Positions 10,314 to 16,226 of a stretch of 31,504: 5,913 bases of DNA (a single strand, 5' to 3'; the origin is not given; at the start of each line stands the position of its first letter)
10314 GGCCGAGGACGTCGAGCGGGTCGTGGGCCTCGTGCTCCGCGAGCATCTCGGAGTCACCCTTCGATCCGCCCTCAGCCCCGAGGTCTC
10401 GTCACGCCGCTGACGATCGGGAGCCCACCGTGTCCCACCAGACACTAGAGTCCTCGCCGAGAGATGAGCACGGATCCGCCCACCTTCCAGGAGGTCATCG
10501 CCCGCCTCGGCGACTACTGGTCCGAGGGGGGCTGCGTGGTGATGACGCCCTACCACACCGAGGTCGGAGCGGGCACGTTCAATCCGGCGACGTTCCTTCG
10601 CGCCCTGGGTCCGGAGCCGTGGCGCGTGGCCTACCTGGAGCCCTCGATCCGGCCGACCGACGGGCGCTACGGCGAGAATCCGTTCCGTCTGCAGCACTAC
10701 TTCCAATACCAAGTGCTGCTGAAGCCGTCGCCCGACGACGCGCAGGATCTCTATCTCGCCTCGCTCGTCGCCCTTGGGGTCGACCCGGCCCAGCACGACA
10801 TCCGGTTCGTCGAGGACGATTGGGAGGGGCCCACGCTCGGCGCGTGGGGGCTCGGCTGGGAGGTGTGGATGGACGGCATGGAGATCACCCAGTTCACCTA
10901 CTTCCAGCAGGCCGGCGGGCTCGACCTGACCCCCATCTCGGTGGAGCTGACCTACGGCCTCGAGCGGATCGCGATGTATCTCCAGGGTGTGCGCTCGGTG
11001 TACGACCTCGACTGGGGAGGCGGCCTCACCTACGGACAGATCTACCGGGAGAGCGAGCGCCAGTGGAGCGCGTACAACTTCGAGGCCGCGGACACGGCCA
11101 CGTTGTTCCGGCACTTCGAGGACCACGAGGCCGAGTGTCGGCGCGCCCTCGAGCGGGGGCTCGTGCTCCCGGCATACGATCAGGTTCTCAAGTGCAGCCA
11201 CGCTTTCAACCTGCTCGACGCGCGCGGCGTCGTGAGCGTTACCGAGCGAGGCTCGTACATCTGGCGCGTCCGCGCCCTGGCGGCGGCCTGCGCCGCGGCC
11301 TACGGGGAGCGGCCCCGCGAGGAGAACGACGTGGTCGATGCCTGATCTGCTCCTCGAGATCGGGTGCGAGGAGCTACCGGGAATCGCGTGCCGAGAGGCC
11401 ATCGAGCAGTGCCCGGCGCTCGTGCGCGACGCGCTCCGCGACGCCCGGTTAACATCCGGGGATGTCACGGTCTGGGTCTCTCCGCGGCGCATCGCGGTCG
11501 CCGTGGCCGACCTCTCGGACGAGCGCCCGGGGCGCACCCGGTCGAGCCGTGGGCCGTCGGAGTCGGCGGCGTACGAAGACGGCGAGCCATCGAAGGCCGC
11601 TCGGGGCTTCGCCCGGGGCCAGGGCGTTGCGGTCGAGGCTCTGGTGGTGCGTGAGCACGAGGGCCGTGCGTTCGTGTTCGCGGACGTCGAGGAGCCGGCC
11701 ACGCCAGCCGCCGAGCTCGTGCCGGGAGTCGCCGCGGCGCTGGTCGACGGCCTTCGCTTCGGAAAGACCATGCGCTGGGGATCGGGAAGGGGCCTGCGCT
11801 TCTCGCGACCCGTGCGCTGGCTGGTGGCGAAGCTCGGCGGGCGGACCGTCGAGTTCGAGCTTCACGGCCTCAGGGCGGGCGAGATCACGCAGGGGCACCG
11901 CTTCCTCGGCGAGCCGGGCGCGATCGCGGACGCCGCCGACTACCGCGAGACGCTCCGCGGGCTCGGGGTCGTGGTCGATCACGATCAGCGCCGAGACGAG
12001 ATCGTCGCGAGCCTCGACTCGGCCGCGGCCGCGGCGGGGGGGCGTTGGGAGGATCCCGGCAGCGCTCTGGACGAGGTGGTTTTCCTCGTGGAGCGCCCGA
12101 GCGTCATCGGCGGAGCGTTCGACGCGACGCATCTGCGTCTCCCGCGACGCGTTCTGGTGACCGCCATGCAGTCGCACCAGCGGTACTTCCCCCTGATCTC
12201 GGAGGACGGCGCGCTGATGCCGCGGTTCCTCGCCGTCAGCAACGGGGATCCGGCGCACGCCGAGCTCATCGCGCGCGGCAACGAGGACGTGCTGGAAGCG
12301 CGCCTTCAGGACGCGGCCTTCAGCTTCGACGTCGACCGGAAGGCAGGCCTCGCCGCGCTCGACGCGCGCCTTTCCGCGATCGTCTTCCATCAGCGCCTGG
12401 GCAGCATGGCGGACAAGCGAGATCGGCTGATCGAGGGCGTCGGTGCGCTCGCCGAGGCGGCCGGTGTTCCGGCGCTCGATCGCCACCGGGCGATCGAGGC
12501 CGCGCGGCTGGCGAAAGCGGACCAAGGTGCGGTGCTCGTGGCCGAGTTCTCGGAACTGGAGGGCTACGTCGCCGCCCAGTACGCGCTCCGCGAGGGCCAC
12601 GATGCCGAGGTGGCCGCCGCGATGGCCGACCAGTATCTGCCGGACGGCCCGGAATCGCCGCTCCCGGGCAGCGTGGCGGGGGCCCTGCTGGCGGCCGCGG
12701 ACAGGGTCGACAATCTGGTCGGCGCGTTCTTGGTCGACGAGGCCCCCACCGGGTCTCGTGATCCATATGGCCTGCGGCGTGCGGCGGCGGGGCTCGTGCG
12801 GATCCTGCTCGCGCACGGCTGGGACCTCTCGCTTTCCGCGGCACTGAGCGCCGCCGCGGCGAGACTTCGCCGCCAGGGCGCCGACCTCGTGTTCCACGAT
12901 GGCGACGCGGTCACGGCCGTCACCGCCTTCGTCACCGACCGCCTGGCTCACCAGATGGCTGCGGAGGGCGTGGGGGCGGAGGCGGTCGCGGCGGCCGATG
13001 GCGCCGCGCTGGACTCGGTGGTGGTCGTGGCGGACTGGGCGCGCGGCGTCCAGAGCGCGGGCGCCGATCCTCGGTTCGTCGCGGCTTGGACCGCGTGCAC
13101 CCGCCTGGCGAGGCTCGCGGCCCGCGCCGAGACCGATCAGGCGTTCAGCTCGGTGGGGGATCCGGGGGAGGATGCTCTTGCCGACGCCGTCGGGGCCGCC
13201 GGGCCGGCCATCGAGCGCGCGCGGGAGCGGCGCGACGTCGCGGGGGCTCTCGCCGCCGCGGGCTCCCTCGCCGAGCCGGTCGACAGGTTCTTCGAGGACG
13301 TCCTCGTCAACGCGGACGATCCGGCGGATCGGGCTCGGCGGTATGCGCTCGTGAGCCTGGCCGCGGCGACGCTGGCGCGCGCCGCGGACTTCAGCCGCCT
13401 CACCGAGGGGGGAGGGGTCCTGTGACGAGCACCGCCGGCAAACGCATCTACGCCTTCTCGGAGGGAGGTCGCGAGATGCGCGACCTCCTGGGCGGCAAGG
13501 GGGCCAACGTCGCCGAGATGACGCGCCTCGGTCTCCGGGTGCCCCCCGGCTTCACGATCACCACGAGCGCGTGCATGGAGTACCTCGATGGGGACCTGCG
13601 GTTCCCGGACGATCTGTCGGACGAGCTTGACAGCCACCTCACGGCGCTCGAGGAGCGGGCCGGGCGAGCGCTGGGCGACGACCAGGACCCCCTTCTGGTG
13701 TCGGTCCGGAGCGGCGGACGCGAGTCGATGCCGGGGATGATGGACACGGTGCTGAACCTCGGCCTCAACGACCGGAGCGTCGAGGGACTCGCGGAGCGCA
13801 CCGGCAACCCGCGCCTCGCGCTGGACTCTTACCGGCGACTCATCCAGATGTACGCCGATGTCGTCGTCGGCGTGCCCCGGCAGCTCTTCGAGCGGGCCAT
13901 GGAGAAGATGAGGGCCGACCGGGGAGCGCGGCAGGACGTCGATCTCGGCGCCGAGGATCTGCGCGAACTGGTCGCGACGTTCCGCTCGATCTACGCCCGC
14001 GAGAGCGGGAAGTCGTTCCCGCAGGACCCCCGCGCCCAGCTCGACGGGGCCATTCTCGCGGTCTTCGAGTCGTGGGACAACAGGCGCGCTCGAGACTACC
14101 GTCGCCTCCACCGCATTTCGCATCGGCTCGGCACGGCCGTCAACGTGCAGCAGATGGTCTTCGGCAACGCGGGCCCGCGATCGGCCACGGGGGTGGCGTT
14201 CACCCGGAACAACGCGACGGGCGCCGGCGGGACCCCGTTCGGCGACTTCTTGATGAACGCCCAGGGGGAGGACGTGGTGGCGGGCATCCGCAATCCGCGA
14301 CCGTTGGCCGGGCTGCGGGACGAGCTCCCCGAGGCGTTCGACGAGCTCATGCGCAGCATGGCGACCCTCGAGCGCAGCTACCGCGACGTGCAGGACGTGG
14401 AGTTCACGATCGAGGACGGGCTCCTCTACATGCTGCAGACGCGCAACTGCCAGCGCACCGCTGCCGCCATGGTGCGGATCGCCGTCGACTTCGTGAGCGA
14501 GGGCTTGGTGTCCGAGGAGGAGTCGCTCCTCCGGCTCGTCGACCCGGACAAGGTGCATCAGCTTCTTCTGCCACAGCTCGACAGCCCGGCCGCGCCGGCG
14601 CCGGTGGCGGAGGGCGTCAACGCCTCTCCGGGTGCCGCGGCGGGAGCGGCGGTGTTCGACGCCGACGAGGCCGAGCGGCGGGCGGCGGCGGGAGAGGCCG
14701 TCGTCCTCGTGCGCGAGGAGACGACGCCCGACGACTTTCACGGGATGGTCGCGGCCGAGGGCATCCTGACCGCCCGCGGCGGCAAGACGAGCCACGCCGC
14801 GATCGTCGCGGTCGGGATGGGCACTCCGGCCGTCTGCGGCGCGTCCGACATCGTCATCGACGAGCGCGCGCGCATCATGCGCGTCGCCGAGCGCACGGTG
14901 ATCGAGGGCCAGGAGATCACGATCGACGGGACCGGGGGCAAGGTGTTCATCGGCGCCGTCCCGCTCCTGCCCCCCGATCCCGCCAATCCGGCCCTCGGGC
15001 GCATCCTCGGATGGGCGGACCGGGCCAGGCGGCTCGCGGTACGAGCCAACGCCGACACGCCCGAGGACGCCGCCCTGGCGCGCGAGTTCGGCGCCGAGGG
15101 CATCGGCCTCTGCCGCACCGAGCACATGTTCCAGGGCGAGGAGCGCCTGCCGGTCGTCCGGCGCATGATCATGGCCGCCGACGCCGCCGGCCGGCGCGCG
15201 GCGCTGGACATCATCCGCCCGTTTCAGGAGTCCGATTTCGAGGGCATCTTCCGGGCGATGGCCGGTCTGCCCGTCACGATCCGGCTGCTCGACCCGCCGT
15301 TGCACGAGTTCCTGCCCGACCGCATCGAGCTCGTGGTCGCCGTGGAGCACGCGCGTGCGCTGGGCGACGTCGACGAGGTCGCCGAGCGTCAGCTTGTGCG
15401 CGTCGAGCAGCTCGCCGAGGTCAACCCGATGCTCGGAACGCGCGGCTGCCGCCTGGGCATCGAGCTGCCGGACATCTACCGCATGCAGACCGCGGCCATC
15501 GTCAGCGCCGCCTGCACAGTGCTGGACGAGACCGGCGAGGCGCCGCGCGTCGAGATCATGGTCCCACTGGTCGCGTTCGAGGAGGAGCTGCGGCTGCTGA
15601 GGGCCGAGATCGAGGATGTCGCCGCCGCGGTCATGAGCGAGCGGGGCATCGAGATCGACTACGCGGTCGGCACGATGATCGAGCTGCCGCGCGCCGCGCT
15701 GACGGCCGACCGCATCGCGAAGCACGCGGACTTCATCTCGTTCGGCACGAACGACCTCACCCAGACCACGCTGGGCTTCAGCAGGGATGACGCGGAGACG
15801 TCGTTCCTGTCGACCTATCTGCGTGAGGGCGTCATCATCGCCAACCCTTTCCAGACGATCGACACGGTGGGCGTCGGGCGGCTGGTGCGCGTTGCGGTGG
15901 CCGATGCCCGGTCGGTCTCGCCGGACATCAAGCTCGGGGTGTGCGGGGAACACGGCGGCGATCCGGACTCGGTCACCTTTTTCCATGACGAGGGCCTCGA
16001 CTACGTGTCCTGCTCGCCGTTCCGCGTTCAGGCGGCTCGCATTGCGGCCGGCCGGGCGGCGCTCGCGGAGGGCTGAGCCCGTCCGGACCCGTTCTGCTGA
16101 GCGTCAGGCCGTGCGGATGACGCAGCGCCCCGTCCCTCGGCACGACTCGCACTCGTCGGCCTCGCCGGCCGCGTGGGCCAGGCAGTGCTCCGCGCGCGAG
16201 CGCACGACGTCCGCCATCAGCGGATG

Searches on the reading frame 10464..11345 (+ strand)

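Call 39: search_protein_families(library=pfam, proteins=[window:10464-11345:+], max_evalue=0.0001)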
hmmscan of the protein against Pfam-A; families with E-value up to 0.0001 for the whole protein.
window:10464-11345:+ (293 aa): 1 family
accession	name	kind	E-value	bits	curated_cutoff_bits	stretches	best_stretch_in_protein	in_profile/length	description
PF02091.20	tRNA-synt_2e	-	8.6e-142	471.8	27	1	8-282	1-275/278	Glycyl-tRNA synthetase alpha subunit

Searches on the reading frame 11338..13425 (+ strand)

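Call 39: search_protein_families(library=pfam, proteins=[window:11338-13425:+], max_evalue=0.0001)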
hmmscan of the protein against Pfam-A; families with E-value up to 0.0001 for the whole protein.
window:11338-13425:+ (695 aa): 2 families
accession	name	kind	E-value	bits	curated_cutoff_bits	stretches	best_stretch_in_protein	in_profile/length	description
PF02092.22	tRNA_synt_2f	-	1e-164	549.8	29.2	1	4-552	1-533/536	Glycyl-tRNA synthetase beta subunit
PF05746.21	DALR_1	-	1.4e-05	25.6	22.3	1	596-682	14-105/117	DALR anticodon binding domain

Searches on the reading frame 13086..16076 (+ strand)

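Call 39: search_protein_families(library=pfam, proteins=[window:13086-16076:+], max_evalue=0.0001)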
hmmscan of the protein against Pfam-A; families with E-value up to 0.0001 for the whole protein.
window:13086-16076:+ (996 aa): 3 families
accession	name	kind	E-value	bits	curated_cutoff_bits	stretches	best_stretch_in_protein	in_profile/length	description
PF02896.24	PEP-utilizers_C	-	4.1e-77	259.7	22.8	1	641-989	11-289/293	PEP-utilising enzyme, PEP-binding domain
PF01326.24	PPDK_N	-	4.4e-47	161.4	27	3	173-405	77-218/328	Pyruvate phosphate dikinase, AMP/ATP-binding domain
PF00391.29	PEP-utilizers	-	3.5e-22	78.2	23.1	1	537-618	3-72/72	PEP-utilising enzyme, mobile domain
